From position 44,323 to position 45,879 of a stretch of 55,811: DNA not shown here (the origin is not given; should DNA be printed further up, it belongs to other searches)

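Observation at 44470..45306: carB runs in frame into a DapF-fold domain whose first catalytic cysteine is replaced by alanine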

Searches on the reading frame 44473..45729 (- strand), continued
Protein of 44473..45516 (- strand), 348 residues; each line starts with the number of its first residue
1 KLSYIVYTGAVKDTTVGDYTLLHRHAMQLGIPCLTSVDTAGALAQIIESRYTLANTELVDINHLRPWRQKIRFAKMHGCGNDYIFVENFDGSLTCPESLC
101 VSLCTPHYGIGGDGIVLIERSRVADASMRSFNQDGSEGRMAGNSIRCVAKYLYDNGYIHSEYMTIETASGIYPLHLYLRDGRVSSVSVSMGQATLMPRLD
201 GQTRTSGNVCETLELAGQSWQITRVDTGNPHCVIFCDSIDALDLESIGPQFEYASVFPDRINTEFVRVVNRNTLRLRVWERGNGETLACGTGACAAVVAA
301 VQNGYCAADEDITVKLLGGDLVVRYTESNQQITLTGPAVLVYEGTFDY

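Call 32: search_protein_families(library=ncbifam, proteins=[L010:11074-12276:+, L010:12411-13337:+, L004:11070-12353:-, L004:12546-13649:+, L004:3863-5623:-, L004:2768-3790:+, L006:11383-13809:+, L006:4506-5915:+], max_evalue=1e-10)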
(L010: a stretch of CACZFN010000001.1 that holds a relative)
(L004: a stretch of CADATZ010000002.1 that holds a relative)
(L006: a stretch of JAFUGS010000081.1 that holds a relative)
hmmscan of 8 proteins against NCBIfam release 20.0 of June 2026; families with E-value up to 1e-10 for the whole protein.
L010:11074-12276:+ (401 aa): 54 families (the best 25 are shown)
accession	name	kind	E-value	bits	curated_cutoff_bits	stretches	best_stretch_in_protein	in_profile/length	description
TIGR03542.1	DAPAT_plant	equivalog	5.7e-151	503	364.7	1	4-398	2-400/402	LL-diaminopimelate aminotransferase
TIGR03540.1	DapC_direct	equivalog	3.7e-65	220.3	593.25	1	15-398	11-382/383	LL-diaminopimelate aminotransferase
NF006756.0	PRK09276.1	subfamily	4.9e-64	216.6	507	1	14-399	12-385/387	LL-diaminopimelate aminotransferase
NF005977.0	PRK08068.1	subfamily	6.8e-52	177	494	1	15-399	14-386/391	transaminase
NF005815.0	PRK07681.1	equivalog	4.5e-47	160.9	545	1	20-399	19-385/399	LL-diaminopimelate aminotransferase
NF041364.1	GntC_guanitoxin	equivalog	1e-45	156.2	415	1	76-398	35-355/356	guanitoxin biosynthesis PLP-dependent (S)-gamma-hydroxy-L-arginine cyclodehydratase GntC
NF006604.0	PRK09148.1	equivalog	7.5e-43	147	648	1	16-400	14-389/406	LL-diaminopimelate aminotransferase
NF006229.0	PRK08361.1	equivalog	8.9e-42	143.5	624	1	18-400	16-388/391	aspartate aminotransferase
NF006033.0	PRK08175.1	equivalog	6.3e-38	130.8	647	1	16-401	19-395/407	alanine transaminase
NF004611.0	PRK05942.1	equivalog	7.6e-38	130.5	628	1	34-398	34-388/394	aspartate aminotransferase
NF004937.0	PRK06290.1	equivalog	5.9e-36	124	585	1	7-353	16-350/410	LL-diaminopimelate aminotransferase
NF004975.0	PRK06348.1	equivalog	4.8e-35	121.3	549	1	30-399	24-382/384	pyridoxal phosphate-dependent aminotransferase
NF006387.0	PRK08636.1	equivalog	5.8e-34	117.8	675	1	1-401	1-399/403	LL-diaminopimelate aminotransferase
NF005613.0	PRK07366.1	equivalog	2.7e-32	112.3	486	1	32-400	27-388/391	LL-diaminopimelate aminotransferase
NF041091.1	asp_aminotase_Arch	equivalog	1.8e-30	106.1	550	1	30-400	22-375/376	aspartate aminotransferase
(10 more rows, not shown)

L010:12411-13337:+ (309 aa): 0 families

L004:11070-12353:- (428 aa): 7 families
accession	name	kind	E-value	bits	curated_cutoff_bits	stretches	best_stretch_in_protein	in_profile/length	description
TIGR01312.1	XylB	equivalog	6.9e-38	130.4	380.25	1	3-427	1-434/481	xylulokinase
TIGR02628.1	fuculo_kin_coli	equivalog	1.5e-24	86.8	470.9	1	5-267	6-268/465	L-fuculokinase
TIGR01311.1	glycerol_kin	equivalog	1.2e-21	76.7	590.35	1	4-248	5-252/496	glycerol kinase GlpK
TIGR01314.1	gntK_FGGY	equivalog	1.9e-16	59.7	648.55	1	3-239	3-238/505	gluconokinase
NF000756.0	PRK00047.1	subfamily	6.5e-16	57.7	498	1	4-311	9-320/502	glycerol kinase GlpK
NF011601.0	PRK15027.1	equivalog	4.6e-15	55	912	1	1-250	1-245/484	xylulokinase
NF008187.0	PRK10939.1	equivalog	6.9e-12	44.7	528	1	5-278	9-286/521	autoinducer-2 kinase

L004:12546-13649:+ (368 aa): 0 families

L004:3863-5623:- (587 aa): 7 families
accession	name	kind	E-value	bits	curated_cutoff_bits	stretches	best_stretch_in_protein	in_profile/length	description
NF011291.0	PRK14703.1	equivalog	4.3e-230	766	681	1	22-585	8-556/769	glutamine--tRNA ligase/YqeY domain fusion protein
TIGR00440.1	glnS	equivalog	1e-210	701.1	425.8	1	49-587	1-524/524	glutamine--tRNA ligase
TIGR00463.1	gltX_arch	equivalog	1.6e-97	327.3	401.75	1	48-499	93-516/560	glutamate--tRNA ligase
NF003169.0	PRK04156.1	equivalog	9.5e-88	295.2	516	1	44-497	97-521/567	glutamate--tRNA ligase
TIGR00464.1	gltX_bact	equivalog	5.7e-19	68.4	289.95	1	49-250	2-203/470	glutamate--tRNA ligase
NF004315.1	PRK05710.1-4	equivalog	4.2e-16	59.2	250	1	51-154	1-104/274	tRNA glutamyl-Q(34) synthetase GluQRS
NF004314.0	PRK05710.1-3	equivalog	1.7e-12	47.4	256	1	49-155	7-113/297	tRNA glutamyl-Q(34) synthetase GluQRS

L004:2768-3790:+ (341 aa): 2 families
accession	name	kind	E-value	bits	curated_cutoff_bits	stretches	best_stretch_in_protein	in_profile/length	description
NF045664.1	XdhC_rel_AOR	equivalog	5.4e-84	282.4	350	2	15-224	137-345/346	XdhC family aldehyde oxidoreductase maturation factor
TIGR02964.1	xanthine_xdhC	equivalog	1.4e-33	116.5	161.6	1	71-220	98-246/246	xanthine dehydrogenase accessory protein XdhC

L006:11383-13809:+ (809 aa): 0 families

L006:4506-5915:+ (470 aa): 18 families
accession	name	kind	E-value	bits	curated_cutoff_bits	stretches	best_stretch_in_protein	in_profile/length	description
TIGR01317.1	GOGAT_sm_gam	subfamily_domain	1.4e-165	551.9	447.7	1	3-468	1-481/485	glutamate synthase small subunit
TIGR01318.1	gltD_gamma_fam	subfamily_domain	2.3e-87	293.5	482.95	2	7-304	3-311/467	glutamate synthase, small subunit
NF009408.0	PRK12769.1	equivalog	2e-76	257.5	1003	1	12-303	193-496/659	formate-dependent uric acid utilization protein AegA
NF009410.0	PRK12771.1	subfamily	2.4e-73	247.6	516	2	54-305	50-298/566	NAD(P)-binding protein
NF009451.0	PRK12809.1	equivalog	5.6e-57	193.4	1154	1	20-303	184-479/639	formate-dependent uric acid utilization protein YgfT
TIGR01316.1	gltA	equivalog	6.5e-55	186.7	471.75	1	21-299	3-296/449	NADPH-dependent glutamate synthase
NF009454.0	PRK12814.1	equivalog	1.5e-54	185.5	916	1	30-468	81-503/657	putative NADPH-dependent glutamate synthase small subunit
NF009414.0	PRK12778.1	equivalog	7.6e-48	163.3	1103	1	11-466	295-750/752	bifunctional dihydroorotate dehydrogenase B NAD binding subunit/NADPH-dependent glutamate synthase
NF010590.0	PRK13984.1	equivalog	5.8e-47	160.1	946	1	7-467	153-608/611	putative oxidoreductase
TIGR03315.1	Se_ygfK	equivalog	3.9e-46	157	835.3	1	46-462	439-836/1012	putative selenate reductase subunit YgfK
NF009409.0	PRK12770.1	subfamily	5.5e-46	157.3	343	1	139-303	14-201/360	putative glutamate synthase subunit beta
NF009413.0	PRK12775.1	equivalog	1.3e-37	129.2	1895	1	11-467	298-756/1006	putative trifunctional 2-polyprenylphenol hydroxylase/glutamate synthase subunit beta/ferritin domain-containing protein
NF009415.0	PRK12779.1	equivalog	4.7e-33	114.1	1519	1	54-463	208-624/944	putative bifunctional glutamate synthase subunit beta/2-polyprenylphenol hydroxylase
NF045663.1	diclust_near_Sec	equivalog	6.9e-27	93.9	530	1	44-252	10-219/759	pyridine nucleotide-disulfide oxidoreductase/dicluster-binding protein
NF041087.1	bile_acid_BaiCD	equivalog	2.9e-16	58.7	825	1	132-312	369-539/642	bile acid Fe-S flavoenzyme BaiCD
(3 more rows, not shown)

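Call 45: search_protein_representatives(protein=window:44473-45312:-)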
Query: 280 residues. Proteins with E-value up to 0.001 (for the whole library): 21786; up to 1e-10: 13903; up to 1e-30: 3268. The best 150 are listed.
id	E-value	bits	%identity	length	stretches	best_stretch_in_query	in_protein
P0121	1.9e-102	358.7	59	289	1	3-280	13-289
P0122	1.0e-87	310.4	55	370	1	4-278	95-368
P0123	1.8e-87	309.5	51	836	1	2-278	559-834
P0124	7.8e-86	304.2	52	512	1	3-278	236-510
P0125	2.6e-85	302.5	53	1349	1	2-279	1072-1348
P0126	5.4e-82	291.6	47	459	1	2-279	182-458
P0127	8.7e-80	284.4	49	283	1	2-280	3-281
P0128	8.1e-79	281.2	58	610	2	2-126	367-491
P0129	1.0e-75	271.0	49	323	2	129-278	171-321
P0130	2.0e-74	266.8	49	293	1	3-277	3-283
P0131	1.3e-73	264.1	45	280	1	2-278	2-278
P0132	1.3e-73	264.1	46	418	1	2-278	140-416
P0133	2.2e-73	263.4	47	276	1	3-278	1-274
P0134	5.6e-73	262.0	47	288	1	3-279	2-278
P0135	6.1e-73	261.9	44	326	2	97-277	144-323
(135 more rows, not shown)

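Call 47: predict_structure(alignment_id=A1)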
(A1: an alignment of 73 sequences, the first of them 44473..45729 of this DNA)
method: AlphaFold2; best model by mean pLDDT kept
length: 419 residues; sequences in the alignment: 73
mean_pLDDT: 88.1   pTM: 0.80
mean pLDDT of the five models: 88.1, 87.4, 87.2, 86.2, 85.7
residues with pLDDT >= 90: 262; 70-90: 110; 50-70: 37; < 50: 10
segments of 3 or more residues with pLDDT < 50: 1-4, 177-182
pLDDT, mean of each block of 10 residues (from residue 1): 67 89 91 92 94 91 92 88 69 90 89 79 64 71 89 89 83 62 80 97 88 95 97 97 98 97 85 61 91 93 95 93 89 96 97 90 97 96 96 96 96 88
secondary structure, 60 per line:
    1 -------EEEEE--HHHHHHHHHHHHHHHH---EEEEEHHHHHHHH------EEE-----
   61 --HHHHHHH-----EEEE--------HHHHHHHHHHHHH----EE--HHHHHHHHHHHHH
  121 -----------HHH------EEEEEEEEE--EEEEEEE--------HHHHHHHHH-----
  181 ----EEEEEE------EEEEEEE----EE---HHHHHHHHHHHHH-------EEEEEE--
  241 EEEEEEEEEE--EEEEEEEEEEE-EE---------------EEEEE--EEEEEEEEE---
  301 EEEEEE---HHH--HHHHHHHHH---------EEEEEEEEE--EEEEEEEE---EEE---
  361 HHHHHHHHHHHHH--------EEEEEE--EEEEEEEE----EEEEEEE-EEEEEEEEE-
elements in order: E8-12 H15-30 E34-38 H39-46 E53-55 H63-69 E75-78 H87-99 H108-120 E141-149 E152-158 H167-175 E185-190 E197-203 H213-225 E233-238 E241-250 E253-263 E282-286 E289-297 E301-306 H315-323 E333-341 E344-351 E355-357 H361-373 E382-387 E390-397 E402-408 E410-418

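Call 50: fold_search(model_id=the predicted structure, library=pdb)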
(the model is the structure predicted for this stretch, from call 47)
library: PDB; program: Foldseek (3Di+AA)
matches with E <= 10: 1469; with E <= 0.001: 142
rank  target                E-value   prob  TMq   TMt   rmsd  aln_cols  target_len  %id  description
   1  2otn_A                1.2e-34  1.00  0.57  0.78   4.2       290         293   39  Crystal structure of the catalytically active form of diaminopimelate epimerase from Bacillus anthracis (released 2008-03-04)
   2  9mro_A                2.1e-33  1.00  0.60  0.89   3.0       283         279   41  Crystal structures of a cyanobacterial DAP epimerase bound to either D,L-aziDAP or D,L-alpha-methyl DAP (released 2025-07-16)
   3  8qzy_A                3.0e-32  1.00  0.56  0.82   3.7       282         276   35  Structural and biochemical characterization of diaminopimelate epimerase from Pseudomonas aeruginosa (released 2024-11-06)
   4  3ejx_B                3.2e-31  1.00  0.60  0.86   3.3       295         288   40  Crystal structure of diaminopimelate epimerase from Arabidopsis thaliana in complex with LL-AziDAP (released 2009-02-17)
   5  3ejx_A                5.1e-31  1.00  0.59  0.85   3.3       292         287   41  Crystal structure of diaminopimelate epimerase from Arabidopsis thaliana in complex with LL-AziDAP (released 2009-02-17)
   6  3ejx_D                8.1e-31  1.00  0.60  0.82   4.8       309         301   38  Crystal structure of diaminopimelate epimerase from Arabidopsis thaliana in complex with LL-AziDAP (released 2009-02-17)
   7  2otn_B                9.1e-31  1.00  0.50  0.69   5.4       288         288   38  Crystal structure of the catalytically active form of diaminopimelate epimerase from Bacillus anthracis (released 2008-03-04)
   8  8qzy_B                6.5e-30  1.00  0.57  0.83   3.6       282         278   35  Structural and biochemical characterization of diaminopimelate epimerase from Pseudomonas aeruginosa (released 2024-11-06)
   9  4ijz_A                1.9e-29  1.00  0.55  0.80   3.9       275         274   36  Crystal structure of diaminopimelate epimerase from Escherichia coli (released 2013-02-20)
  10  5ha4_A                5.0e-29  1.00  0.57  0.83   3.5       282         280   36  Structure of a diaminopimelate epimerase from Acinetobacter baumannii (released 2016-01-27)
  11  5ha4_B                5.6e-29  1.00  0.58  0.84   3.4       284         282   36  Structure of a diaminopimelate epimerase from Acinetobacter baumannii (released 2016-01-27)
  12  2q9h                  5.6e-29  1.00  0.56  0.83   3.6       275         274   32  Crystal structure of the C73S mutant of diaminopimelate epimerase (released 2007-10-23)
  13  6d13_A                1.6e-28  1.00  0.56  0.82   3.7       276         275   36  Crystal structure of E.coli RppH-DapF complex (released 2018-05-23)
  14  1bwz                  2.1e-28  1.00  0.56  0.83   3.5       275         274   32  DIAMINOPIMELATE EPIMERASE FROM HEMOPHILUS INFLUENZAE (released 1998-12-16)
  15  7vdy_A                2.8e-28  1.00  0.59  0.85   3.0       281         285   31  Crystal structure of O-ureidoserine racemase (released 2021-12-15)
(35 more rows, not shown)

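Call 53: find_encoding_contigs(protein=P0084, flank=10000, max_places=3)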
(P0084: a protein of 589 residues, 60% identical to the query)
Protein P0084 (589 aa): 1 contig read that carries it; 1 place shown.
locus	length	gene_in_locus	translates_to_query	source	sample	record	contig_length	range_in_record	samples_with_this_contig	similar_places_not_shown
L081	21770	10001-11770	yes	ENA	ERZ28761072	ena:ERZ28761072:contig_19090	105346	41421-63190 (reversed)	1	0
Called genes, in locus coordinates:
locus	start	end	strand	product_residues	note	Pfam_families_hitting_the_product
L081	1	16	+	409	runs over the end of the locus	PF00764:Arginosuc_synth, PF20979:Arginosuc_syn_C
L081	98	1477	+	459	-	PF00206:Lyase_1, PF14698:ASL_C2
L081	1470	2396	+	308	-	PF01118:Semialdhyde_dh, PF22698:Semialdhyde_dhC_1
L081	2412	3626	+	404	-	PF01960:ArgJ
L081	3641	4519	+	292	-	PF00696:AA_kinase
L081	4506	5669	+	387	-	PF00202:Aminotran_3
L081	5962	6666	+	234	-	PF02729:OTCace_N, PF00185:OTCace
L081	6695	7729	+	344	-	PF00988:CPSase_sm_chain, PF00117:GATase, PF07722:Peptidase_C26 (faint)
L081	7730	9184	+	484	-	PF25596:CPSase_L_D1, PF02786:CPSase_L_D2, PF07478:Dala_Dala_lig_C (weak), PF02787:CPSase_L_D3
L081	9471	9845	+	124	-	PF25596:CPSase_L_D1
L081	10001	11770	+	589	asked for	PF02786:CPSase_L_D2, PF15632:ATPgrasp_Ter (faint), PF02142:MGS, PF01678:DAP_epimerase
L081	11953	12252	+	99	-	-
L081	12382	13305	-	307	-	PF04204:HTS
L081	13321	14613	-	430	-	PF01053:Cys_Met_Meta_PP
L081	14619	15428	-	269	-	PF04909:Amidohydro_2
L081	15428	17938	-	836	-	PF01261:AP_endonuc_2, PF00501:AMP-binding, PF13193:AMP-binding_C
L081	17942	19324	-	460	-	PF00682:HMGL-like, PF08502:LeuA_dimer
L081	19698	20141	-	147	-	PF01475:FUR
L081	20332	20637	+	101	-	PF00829:Ribosomal_L21p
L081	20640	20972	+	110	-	PF04327:Peptidase_Prp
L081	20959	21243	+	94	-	PF01016:Ribosomal_L27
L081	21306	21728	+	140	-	-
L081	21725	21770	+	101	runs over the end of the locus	PF09413:DUF2007 (weak)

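Call 54: find_encoding_contigs(protein=P0040, flank=10000, max_places=2)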
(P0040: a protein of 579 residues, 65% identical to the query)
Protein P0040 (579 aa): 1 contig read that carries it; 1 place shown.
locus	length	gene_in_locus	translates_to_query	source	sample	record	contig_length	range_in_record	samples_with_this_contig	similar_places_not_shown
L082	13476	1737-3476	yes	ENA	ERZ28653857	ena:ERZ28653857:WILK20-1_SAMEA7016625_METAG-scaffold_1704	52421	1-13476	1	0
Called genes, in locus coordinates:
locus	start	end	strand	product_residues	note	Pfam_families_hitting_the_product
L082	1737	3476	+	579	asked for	PF02786:CPSase_L_D2, PF02142:MGS, PF01678:DAP_epimerase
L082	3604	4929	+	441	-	PF00275:EPSP_synthase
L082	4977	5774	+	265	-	PF00753:Lactamase_B, PF23023:Anti-Pycsar_Apyc1, PF12706:Lactamase_B_2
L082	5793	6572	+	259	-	PF00149:Metallophos, PF13277:YmdB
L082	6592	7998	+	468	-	PF00496:SBP_bac_5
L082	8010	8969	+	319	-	PF13280:WYL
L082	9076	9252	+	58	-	PF01165:Ribosomal_S21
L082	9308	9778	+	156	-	PF09419:PGP_phosphatase, PF00702:Hydrolase, PF08282:Hydrolase_3 (weak), PF13242:Hydrolase_like (weak)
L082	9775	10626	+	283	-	PF01261:AP_endonuc_2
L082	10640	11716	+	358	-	PF01321:Creatinase_N, PF00557:Peptidase_M24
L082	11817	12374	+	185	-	PF08207:EFP_N, PF01132:EFP, PF09285:Elong-fact-P_C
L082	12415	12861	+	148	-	-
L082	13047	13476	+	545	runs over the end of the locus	PF00488:MutS_V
